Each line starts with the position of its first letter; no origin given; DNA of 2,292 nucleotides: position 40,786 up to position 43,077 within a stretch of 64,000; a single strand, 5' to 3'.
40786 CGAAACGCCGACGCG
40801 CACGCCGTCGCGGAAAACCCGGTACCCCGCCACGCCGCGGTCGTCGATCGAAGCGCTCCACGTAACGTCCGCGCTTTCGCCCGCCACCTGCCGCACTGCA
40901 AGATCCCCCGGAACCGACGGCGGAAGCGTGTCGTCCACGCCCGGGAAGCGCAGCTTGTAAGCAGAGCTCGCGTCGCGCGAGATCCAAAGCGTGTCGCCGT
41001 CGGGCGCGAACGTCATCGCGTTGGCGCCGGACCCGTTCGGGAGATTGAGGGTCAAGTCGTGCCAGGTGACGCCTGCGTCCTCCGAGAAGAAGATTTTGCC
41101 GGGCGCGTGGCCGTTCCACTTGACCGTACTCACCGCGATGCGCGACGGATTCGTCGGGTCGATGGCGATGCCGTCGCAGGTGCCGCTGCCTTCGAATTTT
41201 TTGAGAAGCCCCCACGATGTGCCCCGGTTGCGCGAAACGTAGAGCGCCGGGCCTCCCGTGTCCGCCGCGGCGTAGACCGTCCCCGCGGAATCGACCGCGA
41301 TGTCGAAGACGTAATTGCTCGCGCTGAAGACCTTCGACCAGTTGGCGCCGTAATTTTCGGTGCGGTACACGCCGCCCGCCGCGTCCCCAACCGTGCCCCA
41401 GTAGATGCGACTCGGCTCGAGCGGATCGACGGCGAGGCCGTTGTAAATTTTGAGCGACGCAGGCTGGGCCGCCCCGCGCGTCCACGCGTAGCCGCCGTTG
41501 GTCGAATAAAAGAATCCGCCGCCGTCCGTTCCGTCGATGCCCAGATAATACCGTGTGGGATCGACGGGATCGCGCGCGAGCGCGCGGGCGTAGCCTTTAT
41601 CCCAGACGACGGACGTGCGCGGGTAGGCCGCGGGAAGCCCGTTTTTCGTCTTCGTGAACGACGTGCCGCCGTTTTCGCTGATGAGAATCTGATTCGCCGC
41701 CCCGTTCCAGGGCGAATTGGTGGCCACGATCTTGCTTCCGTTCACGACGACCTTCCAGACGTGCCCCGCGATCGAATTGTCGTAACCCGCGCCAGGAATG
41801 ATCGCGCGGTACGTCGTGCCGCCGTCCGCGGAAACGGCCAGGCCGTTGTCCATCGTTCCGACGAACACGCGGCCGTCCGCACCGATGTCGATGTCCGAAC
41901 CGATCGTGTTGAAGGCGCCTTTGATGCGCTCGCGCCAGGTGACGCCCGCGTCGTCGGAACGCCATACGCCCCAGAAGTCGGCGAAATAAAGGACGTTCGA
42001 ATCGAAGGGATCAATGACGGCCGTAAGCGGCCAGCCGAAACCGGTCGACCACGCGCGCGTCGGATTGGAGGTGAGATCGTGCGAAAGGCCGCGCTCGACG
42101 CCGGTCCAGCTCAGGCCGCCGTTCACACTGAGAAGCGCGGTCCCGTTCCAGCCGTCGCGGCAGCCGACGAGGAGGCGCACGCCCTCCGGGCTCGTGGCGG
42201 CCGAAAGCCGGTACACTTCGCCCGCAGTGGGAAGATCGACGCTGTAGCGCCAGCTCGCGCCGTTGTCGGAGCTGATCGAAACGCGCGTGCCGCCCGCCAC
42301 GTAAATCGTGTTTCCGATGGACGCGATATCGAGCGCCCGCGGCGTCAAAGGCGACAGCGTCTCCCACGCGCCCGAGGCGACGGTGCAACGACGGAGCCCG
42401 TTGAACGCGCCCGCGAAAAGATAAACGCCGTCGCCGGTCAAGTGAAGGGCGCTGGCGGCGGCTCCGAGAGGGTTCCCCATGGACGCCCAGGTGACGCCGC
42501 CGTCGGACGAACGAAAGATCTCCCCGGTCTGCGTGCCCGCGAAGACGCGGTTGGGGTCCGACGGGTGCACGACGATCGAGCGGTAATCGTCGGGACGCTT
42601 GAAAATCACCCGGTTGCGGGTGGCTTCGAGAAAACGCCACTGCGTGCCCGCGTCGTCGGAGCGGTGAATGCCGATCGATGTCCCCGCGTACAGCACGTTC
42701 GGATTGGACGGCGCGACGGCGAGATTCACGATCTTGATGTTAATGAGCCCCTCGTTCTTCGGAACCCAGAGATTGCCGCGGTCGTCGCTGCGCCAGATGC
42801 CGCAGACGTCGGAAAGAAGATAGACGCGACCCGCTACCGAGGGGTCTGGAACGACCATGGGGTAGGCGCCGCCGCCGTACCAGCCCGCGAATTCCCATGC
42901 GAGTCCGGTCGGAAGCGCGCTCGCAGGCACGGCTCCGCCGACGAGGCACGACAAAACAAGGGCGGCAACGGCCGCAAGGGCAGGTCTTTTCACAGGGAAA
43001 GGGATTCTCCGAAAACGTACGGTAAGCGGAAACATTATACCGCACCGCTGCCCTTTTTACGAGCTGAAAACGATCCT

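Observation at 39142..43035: Roughly 1300-aa secreted BNR-propeller + FN3 x4 + LamG protein beside the NulO genes; annotated ATG sits inside a TATAAT box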

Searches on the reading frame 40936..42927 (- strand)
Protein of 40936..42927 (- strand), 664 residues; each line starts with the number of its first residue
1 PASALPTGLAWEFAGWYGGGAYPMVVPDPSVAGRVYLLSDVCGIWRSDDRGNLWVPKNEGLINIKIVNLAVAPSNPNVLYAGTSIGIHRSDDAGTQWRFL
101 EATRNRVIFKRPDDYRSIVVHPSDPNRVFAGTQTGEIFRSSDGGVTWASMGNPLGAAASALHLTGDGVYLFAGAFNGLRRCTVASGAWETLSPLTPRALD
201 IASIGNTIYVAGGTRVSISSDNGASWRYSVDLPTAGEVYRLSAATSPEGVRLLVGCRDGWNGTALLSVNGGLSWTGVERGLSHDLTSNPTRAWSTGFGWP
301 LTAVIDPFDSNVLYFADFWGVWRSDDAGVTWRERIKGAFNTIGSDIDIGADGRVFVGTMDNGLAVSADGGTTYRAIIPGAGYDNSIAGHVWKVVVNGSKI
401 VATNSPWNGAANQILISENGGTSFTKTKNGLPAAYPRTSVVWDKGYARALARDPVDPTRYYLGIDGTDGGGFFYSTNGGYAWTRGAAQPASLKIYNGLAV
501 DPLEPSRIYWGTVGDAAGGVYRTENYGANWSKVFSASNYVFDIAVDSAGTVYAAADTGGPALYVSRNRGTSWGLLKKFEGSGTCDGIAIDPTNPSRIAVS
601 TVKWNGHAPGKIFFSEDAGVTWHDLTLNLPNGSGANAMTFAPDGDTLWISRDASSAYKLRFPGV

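Call 28: predict_structure(alignment_id=A1)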
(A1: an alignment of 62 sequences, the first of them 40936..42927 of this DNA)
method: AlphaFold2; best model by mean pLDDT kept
length: 664 residues; sequences in the alignment: 62
mean_pLDDT: 95.8   pTM: 0.94
mean pLDDT of the five models: 95.8, 95.7, 95.7, 95.5, 95.3
residues with pLDDT >= 90: 620; 70-90: 36; 50-70: 6; < 50: 2
segments of 3 or more residues with pLDDT < 50: none
pLDDT, mean of each block of 10 residues (from residue 1): 78 95 97 97 97 98 97 98 98 98 97 93 98 97 98 95 98 95 97 82 97 96 95 96 97 96 97 95 95 91 98 95 97 96 97 97 97 94 90 98 94 97 96 97 95 98 97 98 98 97 98 94 98 98 98 97 98 98 97 98 93 97 96 97 97 95 73
secondary structure, 60 per line:
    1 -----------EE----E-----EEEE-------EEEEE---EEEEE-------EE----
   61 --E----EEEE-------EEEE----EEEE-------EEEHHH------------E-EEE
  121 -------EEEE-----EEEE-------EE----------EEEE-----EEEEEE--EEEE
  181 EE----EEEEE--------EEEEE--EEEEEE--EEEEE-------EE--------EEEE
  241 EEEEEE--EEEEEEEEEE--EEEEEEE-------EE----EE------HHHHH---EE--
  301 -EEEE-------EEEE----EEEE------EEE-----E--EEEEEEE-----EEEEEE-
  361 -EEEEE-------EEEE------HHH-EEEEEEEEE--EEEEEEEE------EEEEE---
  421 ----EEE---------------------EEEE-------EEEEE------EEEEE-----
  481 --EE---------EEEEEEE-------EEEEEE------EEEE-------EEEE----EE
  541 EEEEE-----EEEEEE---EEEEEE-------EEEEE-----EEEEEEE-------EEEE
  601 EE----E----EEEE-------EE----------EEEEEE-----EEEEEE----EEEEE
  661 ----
elements in order: E24-27 E35-39 E43-47 E68-71 E79-82 E87-90 E98-100 E118-120 E128-131 E137-140 E160-163 E169-174 E177-182 E187-191 E200-204 E207-212 E215-219 E237-246 E249-258 E261-267 H289-293 E302-305 E313-316 E321-324 E331-333 E342-348 E354-359 E362-366 E374-377 E388-396 E399-406 E413-417 E425-427 E449-452 E460-464 E471-475 E494-500 E508-513 E520-523 E531-534 E539-545 E551-556 E560-565 E573-577 E583-589 E597-602 E612-615 E635-640 E646-651 E656-660
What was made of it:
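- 40966..42906 (-): GH74-like catalytic module, aa 44-690: two tandem beta-propellers carrying 12 Asp-boxes. AF2 model pLDDT 95.8, pTM 0.94 (call 28).
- Checked: Propellers: two tandem propellers, confirmed by a high-confidence model (pLDDT 95.8, pTM 0.94; call 28).
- AF2 model of aa 37-700: pLDDT 95.8, pTM 0.94 (call 28).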

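Call 30: fold_search(model_id=the predicted structure, library=pdb)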
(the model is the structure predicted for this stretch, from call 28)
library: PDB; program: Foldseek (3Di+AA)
matches with E <= 10: 1963; with E <= 0.001: 1745
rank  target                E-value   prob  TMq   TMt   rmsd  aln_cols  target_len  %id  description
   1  6mgl_A                2.1e-31  1.00  0.77  0.69   5.4       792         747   17  Crystal structure of the catalytic domain from GH74 enzyme PoGH74 from Paenibacillus odorifer, D60A mutant in complex  (released 2019-01-23)
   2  2cn2_A                4.1e-31  1.00  0.78  0.74   4.6       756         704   17  Crystal Structures of Clostridium thermocellum Xyloglucanase (released 2006-05-22)
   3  6p2m_A                5.1e-31  1.00  0.81  0.78   4.6       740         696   20  Crystal structure of the Caldicellulosiruptor lactoaceticus GH74 (ClGH74a) enzyme in complex with LLG xyloglucan (released 2019-07-31)
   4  5jwz_B                5.3e-31  1.00  0.78  0.72   4.6       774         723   18  Structure of a Putative Xyloglucanase from the Cellulolytic Bacteria Streptomyces sp. SirexAA-E (released 2016-06-01)
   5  5jwz_A                5.3e-31  1.00  0.78  0.72   4.8       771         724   18  Structure of a Putative Xyloglucanase from the Cellulolytic Bacteria Streptomyces sp. SirexAA-E (released 2016-06-01)
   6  6p2k_A                7.6e-31  1.00  0.76  0.66   5.5       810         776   18  Crystal structure of AFV00434, an ancestral GH74 enzyme (released 2019-07-31)
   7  6p2n                  8.4e-31  1.00  0.77  0.69   5.3       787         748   18  Crystal structure of Paenibacillus graminis GH74 (PgGH74) (released 2019-07-31)
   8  6mgj_A                1.2e-30  1.00  0.77  0.69   5.6       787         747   18  Crystal structure of the catalytic domain from GH74 enzyme PoGH74 from Paenibacillus odorifer, apoenzyme (released 2019-01-23)
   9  5fkr                  1.3e-30  1.00  0.78  0.71   5.2       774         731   17  Unraveling the first step of xyloglucan degradation by the soil saprophyte Cellvibrio japonicus through the functional a (released 2015-11-25)
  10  2cn3_A                2.8e-30  1.00  0.77  0.71   5.0       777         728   16  Crystal Structures of Clostridium thermocellum Xyloglucanase (released 2006-05-22)
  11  6p2l_A                2.8e-30  1.00  0.75  0.73   4.9       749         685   19  Crystal structure of Niastella koreensis GH74 (NkGH74) enzyme (released 2019-07-31)
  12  5fkq_B                4.0e-30  1.00  0.79  0.72   5.0       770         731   18  Unraveling the first step of xyloglucan degradation by the soil saprophyte Cellvibrio japonicus through the functional (released 2015-11-04)
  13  7kn8_A                5.5e-30  1.00  0.60  0.57   8.4       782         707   17  Crystal structure of the GH74 xyloglucanase from Xanthomonas campestris (Xcc1752) (released 2021-05-26)
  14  4lgn                  6.4e-30  1.00  0.78  0.70   5.0       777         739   19  The structure of Acidothermus cellulolyticus family 74 glycoside hydrolase (released 2013-12-11)
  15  2ebs_B                7.0e-30  1.00  0.69  0.60   7.0       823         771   17  Crystal Structure Anaalysis of Oligoxyloglucan reducing-end-specific cellobiohydrolase (OXG-RCBH) D465N Mutant Complex (released 2007-06-26)
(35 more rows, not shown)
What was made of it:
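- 40966..42906 (-): Foldseek: the top 25 PDB hits are all GH74, TM 0.60-0.81 (call 30).
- On GH74 (CAZy): All other PDB double propellers score TM 0.5 or less (calls 28, 30).
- On GH33 sialidase / pseudaminidase: The fold is a tandem GH74-type pair (call 30).
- The next classes score TM 0.5 or less (call 30). All characterised GH74 structures it resembles are xyloglucan- or beta-glucan-degrading enzymes (call 30).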
